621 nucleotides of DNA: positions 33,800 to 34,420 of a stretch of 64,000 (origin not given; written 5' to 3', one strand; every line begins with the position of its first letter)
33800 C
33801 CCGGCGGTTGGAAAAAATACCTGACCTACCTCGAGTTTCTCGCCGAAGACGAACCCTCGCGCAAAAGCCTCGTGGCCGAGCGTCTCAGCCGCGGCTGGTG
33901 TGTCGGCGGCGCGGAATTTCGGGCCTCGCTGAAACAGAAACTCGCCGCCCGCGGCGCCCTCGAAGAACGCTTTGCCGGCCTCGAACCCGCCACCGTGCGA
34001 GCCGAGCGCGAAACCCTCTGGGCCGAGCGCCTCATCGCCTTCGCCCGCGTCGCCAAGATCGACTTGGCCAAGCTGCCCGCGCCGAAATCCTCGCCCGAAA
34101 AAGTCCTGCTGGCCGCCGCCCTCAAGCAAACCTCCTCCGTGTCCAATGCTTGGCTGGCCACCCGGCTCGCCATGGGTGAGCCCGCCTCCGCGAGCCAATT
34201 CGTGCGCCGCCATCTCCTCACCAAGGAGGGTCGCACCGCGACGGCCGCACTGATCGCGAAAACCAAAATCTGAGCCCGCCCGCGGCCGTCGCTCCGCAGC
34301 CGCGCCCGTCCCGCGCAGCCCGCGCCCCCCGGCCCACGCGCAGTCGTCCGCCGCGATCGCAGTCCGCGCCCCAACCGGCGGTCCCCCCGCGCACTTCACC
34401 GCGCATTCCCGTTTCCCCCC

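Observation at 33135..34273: RAYT/IS200-like HUH tyrosine-transposase homolog with C-terminal HTH extension, preceded by an iteron-like array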

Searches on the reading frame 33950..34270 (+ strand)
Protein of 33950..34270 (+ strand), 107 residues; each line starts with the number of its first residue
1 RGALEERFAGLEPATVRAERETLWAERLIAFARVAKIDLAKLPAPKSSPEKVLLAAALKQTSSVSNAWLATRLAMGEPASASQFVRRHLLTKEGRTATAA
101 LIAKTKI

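Call 56: predict_structure(alignment_id=A3)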
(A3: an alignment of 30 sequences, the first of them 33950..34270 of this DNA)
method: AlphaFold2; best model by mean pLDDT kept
length: 107 residues; sequences in the alignment: 30
mean_pLDDT: 92.0   pTM: 0.82
mean pLDDT of the five models: 92.0, 91.2, 89.8, 89.3, 88.5
residues with pLDDT >= 90: 87; 70-90: 11; 50-70: 7; < 50: 2
segments of 3 or more residues with pLDDT < 50: none
pLDDT, mean of each block of 10 residues (from residue 1): 61 85 96 97 95 98 96 97 98 98 89
secondary structure, 60 per line:
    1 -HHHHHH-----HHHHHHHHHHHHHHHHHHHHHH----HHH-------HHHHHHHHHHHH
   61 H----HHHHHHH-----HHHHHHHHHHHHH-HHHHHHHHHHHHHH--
elements in order: H2-7 H13-34 H49-61 H66-72 H78-90 H92-105

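Call 58: fold_search(model_id=the predicted structure, library=pdb)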
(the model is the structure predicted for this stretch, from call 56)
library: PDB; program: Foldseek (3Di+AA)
matches with E <= 10: 49; with E <= 0.001: 0
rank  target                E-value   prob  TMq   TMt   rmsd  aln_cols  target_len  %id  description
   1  3pvp_B                2.6e-01  0.99  0.57  0.63   2.8        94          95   10  Structure of Mycobacterium tuberculosis DnaA-DBD in complex with box2 DNA (released 2011-05-25)
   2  1j1v_A                3.2e-01  0.98  0.56  0.62   3.4        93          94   13  Crystal structure of DnaA domainIV complexed with DnaAbox DNA (released 2003-04-22)
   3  3pvp_A                3.6e-01  0.98  0.56  0.61   3.4        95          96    9  Structure of Mycobacterium tuberculosis DnaA-DBD in complex with box2 DNA (released 2011-05-25)
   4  1l8q                  1.5e+00  0.57  0.55  0.22   4.7       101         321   12  CRYSTAL STRUCTURE OF DNA REPLICATION INITIATION FACTOR (released 2002-09-25)
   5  2q0o_A                1.8e+00  0.25  0.33  0.17   7.1        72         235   14  Crystal structure of an anti-activation complex in bacterial quorum sensing (released 2007-09-25)
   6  5x80_B                2.8e+00  0.12  0.34  0.29   7.4       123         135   15  CRYSTAL STRUCTURE OF MYCOBACTERIUM TUBERCULOSIS MARR FAMILY PROTEIN RV2887 COMPLEX WITH SALICYLIC ACID (released 2017-08-09)
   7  4zmr_A                3.4e+00  0.21  0.35  0.20   7.1        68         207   19  Structural characterization of the full-length response regulator spr1814 in complex with a phosphate analogue reveals (released 2016-04-27)
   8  2hcb_C                3.4e+00  0.20  0.48  0.20   5.5       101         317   17  Structure of AMPPCP-bound DnaA from Aquifex aeolicus (released 2006-07-25)
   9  9dbp_B                3.4e+00  0.12  0.37  0.31  17.4       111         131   11  Crystal structure of the LSD1/CoREST histone demethylase in complex with the cofactor FAD and the inhibitor GSK690 (released 2025-09-17)
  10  4czz_B                3.4e+00  0.10  0.34  0.28  18.8       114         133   10  Histone demethylase LSD1(KDM1A)-CoREST3 Complex (released 2014-06-11)
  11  6fi9_A                3.4e+00  0.09  0.33  0.26  11.2       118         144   16  Crystal Structure of a zinc-responsive MarR family member, Lactococcus lactis ZitR (released 2019-02-20)
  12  8r7y_A                4.1e+00  0.33  0.31  0.12   2.3        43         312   23  Deoxyribonucleoside regulator DeoR in complex with the DNA operator (released 2024-06-19)
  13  8exz_A                4.1e+00  0.07  0.27  0.16   8.7       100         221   11  Structure of GDAP1 containing CMT mutant T157P (released 2023-11-08)
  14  3r8f_A                4.3e+00  0.30  0.57  0.23   5.5       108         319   11  Replication initiator DnaA bound to AMPPCP and single-stranded DNA (released 2011-09-28)
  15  5x56_A                5.4e+00  0.03  0.21  0.21  12.4        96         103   12  Crystal structure of PSB27 from Arabidopsis thaliana (released 2017-12-27)
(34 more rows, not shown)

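Call 60: search_protein_families(library=pfam, alignment_id=A3, max_evalue=1)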
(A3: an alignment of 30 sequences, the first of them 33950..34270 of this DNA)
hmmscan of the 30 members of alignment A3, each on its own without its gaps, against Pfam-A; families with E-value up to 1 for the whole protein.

A. member 1, window:33950-34270:+ (107 aa): 1 family
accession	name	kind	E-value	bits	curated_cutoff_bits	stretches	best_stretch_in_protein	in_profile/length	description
PF20643.2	TAF1C_C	-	0.029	15.1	22.5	1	39-86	31-73/80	TAF1C, C-terminal domain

B. families by the number of members that match (of 30 scanned): 9 families
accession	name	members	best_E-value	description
PF01797.21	Y1_Tnp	29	2.7e-12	Transposase IS200 like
PF18821.6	LPD7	5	0.026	Large polyvalent protein-associated domain 7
PF14791.11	DNA_pol_B_thumb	2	0.049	DNA polymerase beta thumb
PF15327.11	Tankyrase_bdg_C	1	0.021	Tankyrase binding protein C terminal domain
PF20643.2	TAF1C_C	1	0.029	TAF1C, C-terminal domain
PF05608.18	RTE1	1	0.043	RTE1-like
PF12867.12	DinB_2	1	0.051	DinB superfamily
PF03810.25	IBN_N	1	0.067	Importin-beta N-terminal domain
PF19664.4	DUF6167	1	0.11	Family of unknown function (DUF6167)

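Call 86: search_solved_structures(query=A4, max_evalue=10, show_alignments=2)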
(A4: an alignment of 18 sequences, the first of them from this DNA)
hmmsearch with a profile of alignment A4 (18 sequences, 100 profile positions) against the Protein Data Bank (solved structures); distinct sequences matched with E-value up to 10: 0.
